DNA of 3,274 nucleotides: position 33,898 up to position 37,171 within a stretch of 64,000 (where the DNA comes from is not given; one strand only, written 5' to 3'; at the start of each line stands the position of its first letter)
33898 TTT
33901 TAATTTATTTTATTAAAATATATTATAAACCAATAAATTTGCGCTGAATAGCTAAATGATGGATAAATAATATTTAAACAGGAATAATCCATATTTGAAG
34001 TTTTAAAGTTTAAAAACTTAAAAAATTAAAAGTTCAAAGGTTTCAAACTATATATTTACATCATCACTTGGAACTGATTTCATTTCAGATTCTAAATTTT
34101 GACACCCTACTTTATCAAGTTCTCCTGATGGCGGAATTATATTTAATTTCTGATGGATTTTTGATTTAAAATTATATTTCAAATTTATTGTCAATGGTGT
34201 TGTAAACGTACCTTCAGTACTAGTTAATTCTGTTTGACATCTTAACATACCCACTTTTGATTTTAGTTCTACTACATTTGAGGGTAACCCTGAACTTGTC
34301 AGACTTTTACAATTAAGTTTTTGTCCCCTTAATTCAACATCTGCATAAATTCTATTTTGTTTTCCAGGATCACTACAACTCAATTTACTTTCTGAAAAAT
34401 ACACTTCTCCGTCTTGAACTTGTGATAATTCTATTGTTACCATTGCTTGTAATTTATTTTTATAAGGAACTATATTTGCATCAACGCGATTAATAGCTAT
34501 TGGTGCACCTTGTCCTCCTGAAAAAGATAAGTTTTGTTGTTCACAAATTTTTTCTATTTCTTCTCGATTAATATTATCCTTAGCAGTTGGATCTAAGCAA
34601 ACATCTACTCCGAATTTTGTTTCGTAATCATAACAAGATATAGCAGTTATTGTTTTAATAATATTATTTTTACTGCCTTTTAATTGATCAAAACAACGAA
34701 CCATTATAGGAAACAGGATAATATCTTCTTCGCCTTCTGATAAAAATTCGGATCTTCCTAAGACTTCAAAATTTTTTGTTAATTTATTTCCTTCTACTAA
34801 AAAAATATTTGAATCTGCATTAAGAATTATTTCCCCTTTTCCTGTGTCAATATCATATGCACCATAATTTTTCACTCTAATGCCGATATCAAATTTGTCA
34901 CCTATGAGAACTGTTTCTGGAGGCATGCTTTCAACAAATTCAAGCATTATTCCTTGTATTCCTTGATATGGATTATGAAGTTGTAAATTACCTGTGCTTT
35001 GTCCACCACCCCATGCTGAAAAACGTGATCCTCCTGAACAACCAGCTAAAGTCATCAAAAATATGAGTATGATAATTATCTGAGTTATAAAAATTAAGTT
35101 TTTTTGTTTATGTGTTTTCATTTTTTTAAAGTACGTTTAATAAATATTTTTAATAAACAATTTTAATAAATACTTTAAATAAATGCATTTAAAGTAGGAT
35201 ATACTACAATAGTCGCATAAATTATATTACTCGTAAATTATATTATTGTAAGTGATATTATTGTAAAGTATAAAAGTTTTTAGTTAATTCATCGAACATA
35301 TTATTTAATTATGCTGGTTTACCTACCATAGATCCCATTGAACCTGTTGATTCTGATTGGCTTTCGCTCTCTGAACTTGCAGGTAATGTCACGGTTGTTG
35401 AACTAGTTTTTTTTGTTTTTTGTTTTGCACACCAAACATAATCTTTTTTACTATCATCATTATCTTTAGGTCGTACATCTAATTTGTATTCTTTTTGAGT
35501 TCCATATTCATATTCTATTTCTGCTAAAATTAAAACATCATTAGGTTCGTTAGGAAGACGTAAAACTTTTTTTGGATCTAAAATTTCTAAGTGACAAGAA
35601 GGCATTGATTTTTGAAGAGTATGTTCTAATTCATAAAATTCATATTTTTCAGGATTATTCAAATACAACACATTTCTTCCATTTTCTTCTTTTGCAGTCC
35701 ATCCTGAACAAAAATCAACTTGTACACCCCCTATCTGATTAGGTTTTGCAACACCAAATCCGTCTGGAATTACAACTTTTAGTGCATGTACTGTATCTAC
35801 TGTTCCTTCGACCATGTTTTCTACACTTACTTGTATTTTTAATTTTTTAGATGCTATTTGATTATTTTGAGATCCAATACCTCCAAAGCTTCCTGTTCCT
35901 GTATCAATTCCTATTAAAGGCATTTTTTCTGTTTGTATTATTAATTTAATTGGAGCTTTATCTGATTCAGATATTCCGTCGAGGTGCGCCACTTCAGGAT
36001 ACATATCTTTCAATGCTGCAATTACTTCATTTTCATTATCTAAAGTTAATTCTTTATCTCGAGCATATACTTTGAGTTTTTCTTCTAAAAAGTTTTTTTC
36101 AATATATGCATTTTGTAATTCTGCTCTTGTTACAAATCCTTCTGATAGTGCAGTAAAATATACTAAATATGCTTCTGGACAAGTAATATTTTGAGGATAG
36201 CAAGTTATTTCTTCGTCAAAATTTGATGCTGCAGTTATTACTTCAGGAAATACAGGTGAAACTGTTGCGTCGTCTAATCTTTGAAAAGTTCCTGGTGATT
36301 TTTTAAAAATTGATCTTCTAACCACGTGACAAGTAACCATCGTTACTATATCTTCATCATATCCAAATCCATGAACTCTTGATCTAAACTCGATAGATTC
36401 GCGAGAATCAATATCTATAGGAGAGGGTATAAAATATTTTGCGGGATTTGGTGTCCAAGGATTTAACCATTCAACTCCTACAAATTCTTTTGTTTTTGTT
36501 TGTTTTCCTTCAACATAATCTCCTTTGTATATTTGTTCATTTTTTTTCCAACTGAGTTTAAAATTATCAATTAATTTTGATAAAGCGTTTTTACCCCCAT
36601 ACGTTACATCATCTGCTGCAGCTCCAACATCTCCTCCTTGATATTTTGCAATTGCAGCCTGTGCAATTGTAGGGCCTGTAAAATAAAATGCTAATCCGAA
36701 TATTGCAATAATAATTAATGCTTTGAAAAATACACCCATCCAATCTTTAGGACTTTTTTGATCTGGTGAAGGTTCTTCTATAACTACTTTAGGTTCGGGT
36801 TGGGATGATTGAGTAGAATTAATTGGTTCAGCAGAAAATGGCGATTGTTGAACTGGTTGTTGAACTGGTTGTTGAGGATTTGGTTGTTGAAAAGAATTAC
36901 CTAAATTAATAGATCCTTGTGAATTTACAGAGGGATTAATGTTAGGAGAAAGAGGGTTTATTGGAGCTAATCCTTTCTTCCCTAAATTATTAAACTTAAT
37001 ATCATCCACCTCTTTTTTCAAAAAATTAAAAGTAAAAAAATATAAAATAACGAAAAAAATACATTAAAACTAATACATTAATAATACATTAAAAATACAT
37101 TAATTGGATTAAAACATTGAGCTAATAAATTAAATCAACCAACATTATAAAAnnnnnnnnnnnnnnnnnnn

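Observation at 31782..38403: Co-oriented five-gene cell-surface cluster: two type-II membrane proteins followed by three tandem paralogous lipoproteins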

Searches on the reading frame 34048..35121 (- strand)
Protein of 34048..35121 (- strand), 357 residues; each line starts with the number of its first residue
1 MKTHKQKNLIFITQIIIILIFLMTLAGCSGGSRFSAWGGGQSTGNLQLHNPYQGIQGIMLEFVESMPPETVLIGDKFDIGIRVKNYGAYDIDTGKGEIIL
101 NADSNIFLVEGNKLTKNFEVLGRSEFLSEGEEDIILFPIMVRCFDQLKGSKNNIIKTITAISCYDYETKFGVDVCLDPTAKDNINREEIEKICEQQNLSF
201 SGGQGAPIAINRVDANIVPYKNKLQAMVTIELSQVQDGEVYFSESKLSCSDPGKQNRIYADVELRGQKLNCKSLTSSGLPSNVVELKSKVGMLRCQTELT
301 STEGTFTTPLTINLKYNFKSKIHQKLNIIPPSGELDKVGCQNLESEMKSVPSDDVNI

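Call 3: search_protein_families(library=pfam, proteins=[window:34048-35121:-], max_evalue=1)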
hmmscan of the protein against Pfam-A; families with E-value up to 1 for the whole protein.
window:34048-35121:- (357 aa): 0 families

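Call 4: search_protein_families(library=ncbifam, proteins=[window:34048-35121:-], max_evalue=1)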
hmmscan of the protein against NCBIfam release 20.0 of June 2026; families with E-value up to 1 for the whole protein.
window:34048-35121:- (357 aa): 0 families

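Call 73: list_cluster_members(proteins=[P0065, P0063, window:34048-35121:-, window:32899-33840:-, window:31782-32759:-, P0044, P0001])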
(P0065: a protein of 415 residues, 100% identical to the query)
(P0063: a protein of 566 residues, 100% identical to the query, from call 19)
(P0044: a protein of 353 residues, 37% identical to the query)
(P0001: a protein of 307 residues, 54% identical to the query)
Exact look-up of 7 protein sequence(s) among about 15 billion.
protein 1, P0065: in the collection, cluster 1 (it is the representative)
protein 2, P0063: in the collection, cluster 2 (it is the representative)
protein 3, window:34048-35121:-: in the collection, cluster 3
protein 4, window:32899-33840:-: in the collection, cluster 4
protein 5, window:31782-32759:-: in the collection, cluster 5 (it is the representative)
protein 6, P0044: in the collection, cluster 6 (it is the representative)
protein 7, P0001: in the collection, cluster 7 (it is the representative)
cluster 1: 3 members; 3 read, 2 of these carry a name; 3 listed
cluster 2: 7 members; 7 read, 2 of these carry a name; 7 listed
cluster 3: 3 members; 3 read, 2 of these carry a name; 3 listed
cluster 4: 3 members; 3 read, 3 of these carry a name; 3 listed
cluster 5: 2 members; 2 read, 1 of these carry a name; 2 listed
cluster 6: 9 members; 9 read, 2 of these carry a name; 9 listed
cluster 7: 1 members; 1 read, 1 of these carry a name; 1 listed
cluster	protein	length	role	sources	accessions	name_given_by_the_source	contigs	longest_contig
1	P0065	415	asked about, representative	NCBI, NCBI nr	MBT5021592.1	hypothetical protein HON01_02125 [Candidatus Woesearchaeota archaeon] | hypothetical protein [Candidatus Woesearchaeota archaeon]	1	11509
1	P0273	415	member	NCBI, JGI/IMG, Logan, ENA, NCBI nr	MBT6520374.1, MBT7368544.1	hypothetical protein HOK51_11125 [Candidatus Woesearchaeota archaeon] | hypothetical protein | hypothetical protein [Candidatus Woesearchaeota archaeon]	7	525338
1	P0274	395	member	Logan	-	-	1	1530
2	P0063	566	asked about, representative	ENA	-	-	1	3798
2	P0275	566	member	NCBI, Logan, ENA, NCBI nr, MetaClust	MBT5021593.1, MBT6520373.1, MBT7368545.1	hypothetical protein HOK51_11120 [Candidatus Woesearchaeota archaeon] | hypothetical protein [Candidatus Woesearchaeota archaeon] | \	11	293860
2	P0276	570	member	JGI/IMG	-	hypothetical protein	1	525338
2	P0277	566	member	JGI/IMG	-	-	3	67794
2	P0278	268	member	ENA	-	-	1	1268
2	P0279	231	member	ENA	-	-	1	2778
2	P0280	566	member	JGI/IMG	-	-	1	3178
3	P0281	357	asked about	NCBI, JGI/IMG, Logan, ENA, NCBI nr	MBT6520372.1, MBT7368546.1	hypothetical protein HOK51_11115 [Candidatus Woesearchaeota archaeon] | hypothetical protein | hypothetical protein [Candidatus Woesearchaeota archaeon]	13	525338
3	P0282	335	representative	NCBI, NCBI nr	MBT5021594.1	hypothetical protein HON01_02135 [Candidatus Woesearchaeota archaeon] | hypothetical protein [Candidatus Woesearchaeota archaeon]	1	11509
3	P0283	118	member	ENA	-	-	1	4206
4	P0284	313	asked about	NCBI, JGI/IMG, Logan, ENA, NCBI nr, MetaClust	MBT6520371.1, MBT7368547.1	hypothetical protein HOK51_11110 [Candidatus Woesearchaeota archaeon] | hypothetical protein | hypothetical protein [Candidatus Woesearchaeota archaeon]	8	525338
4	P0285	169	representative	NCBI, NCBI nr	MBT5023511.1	hypothetical protein HON01_11875, partial [Candidatus Woesearchaeota archaeon] | hypothetical protein [Candidatus Woesearchaeota archaeon]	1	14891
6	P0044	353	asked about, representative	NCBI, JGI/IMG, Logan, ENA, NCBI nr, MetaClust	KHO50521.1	MAG: hypothetical protein QT07_C0009G0015 [archaeon GW2011_AR16] | \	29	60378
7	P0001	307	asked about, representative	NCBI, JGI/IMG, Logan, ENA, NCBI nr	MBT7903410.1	hypothetical protein HN587_06120 [Candidatus Woesearchaeota archaeon] | hypothetical protein | hypothetical protein [Candidatus Woesearchaeota archaeon]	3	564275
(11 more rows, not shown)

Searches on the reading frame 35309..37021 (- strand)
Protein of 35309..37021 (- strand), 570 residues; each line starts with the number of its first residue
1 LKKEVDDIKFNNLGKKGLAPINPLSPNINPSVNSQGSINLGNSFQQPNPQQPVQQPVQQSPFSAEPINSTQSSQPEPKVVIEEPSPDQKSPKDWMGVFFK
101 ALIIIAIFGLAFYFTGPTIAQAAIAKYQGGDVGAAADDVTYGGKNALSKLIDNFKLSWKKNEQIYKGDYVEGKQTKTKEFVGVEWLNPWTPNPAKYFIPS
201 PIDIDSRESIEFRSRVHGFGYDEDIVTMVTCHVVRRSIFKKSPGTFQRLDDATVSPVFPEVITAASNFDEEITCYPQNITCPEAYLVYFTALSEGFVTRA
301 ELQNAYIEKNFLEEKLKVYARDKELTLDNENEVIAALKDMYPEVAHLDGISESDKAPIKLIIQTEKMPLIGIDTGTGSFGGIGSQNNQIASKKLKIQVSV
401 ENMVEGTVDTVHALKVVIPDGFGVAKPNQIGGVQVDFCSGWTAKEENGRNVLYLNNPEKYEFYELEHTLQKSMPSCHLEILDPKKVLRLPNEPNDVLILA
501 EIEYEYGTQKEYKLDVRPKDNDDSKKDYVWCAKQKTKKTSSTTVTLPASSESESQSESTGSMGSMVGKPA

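Call 3: search_protein_families(library=pfam, proteins=[window:35309-37021:-], max_evalue=1)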
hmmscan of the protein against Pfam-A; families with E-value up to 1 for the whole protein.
window:35309-37021:- (570 aa): 0 families

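Call 4: search_protein_families(library=ncbifam, proteins=[window:35309-37021:-], max_evalue=1)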
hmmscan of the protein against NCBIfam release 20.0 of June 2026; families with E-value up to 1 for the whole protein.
window:35309-37021:- (570 aa): 0 families

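Call 19: find_homologous_proteins(query=window:35309-37021:-, max_evalue=0.001)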
Query window:35309-37021:- (570 aa): 2 proteins with E <= 0.001 among 7817 candidates.
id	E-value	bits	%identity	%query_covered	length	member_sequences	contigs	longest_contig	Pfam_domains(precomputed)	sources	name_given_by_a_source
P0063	0.0e+0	1286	100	99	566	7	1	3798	-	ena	-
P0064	1.3e-108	383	42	75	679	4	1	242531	-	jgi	jgi:hypothetical protein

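Call 52: search_solved_structures(query=A4, max_evalue=1)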
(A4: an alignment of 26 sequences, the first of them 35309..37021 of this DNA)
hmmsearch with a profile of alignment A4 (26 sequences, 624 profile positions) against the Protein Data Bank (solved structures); distinct sequences matched with E-value up to 1: 13.
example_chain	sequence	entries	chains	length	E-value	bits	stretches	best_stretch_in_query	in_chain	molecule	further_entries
7xbx_R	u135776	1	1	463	0.0008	21.3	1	68-249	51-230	Processed fractalkine,CX3C chemokine receptor 1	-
25ik_R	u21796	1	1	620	0.0019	20.1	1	127-245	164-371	Soluble cytochrome b562,Proto-oncogene Mas,LgBiT tag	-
25il_R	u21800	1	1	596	0.0019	20.1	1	127-245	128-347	Soluble cytochrome b562,Proto-oncogene Mas,LgBiT tag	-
7xxh_R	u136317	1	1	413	0.0023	19.8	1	127-331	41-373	P2Y purinoceptor 1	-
9f5x_2B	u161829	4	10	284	0.019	16.8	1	67-185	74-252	Cytochrome c oxidase polypeptide II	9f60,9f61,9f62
8e9y_A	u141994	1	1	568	0.02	16.7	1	11-122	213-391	Muscarinic acetylcholine receptor M3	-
4or2_A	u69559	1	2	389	0.079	14.7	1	138-221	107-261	Soluble cytochrome b562, Metabotropic glutamate receptor 1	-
23fj_S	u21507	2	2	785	0.18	13.6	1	41-83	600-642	Snf5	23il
8e9z_A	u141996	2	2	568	0.19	13.5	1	11-122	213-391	Muscarinic acetylcholine receptor M3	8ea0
9pln_R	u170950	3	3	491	0.62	11.8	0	80-146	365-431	Alpha-2A adrenergic receptor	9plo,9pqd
7ej0_R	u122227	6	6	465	0.68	11.7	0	80-146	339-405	Alpha-2A adrenergic receptor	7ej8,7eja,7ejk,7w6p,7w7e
5cbf_A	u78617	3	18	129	0.74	11.5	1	176-267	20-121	Ion transport 2 domain protein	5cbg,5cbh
9e2g_1V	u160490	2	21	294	0.99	11.1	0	4-85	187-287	Cilia- and flagella-associated protein 20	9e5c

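Call 58: search_protein_families(library=pfam, alignment_id=A4, max_evalue=0.01)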
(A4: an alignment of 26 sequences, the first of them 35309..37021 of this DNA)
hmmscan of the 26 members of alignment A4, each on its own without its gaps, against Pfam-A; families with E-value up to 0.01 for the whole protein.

A. member 1, window:35309-37021:- (570 aa): 0 families

B. families by the number of members that match (of 26 scanned): 8 families
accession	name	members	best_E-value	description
PF01956.21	EMC3_TMCO1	1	0.00045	Integral membrane protein EMC3/TMCO1-like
PF12811.12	BaxI_1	1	0.0007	Bax inhibitor 1 like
PF04108.17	ATG17_like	1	0.0014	Autophagy protein ATG17-like domain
PF07330.17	DUF1467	1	0.0015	Protein of unknown function (DUF1467)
PF12795.12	MscS_porin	1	0.0017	Mechanosensitive ion channel porin domain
PF03961.19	FapA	1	0.0019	Flagellar Assembly Protein A beta solenoid domain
PF24319.2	DUF7491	1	0.0021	Coiled-coil region of unknown function (DUF7491)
PF15960.10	DUF4763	1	0.0051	Domain of unknown function (DUF4763)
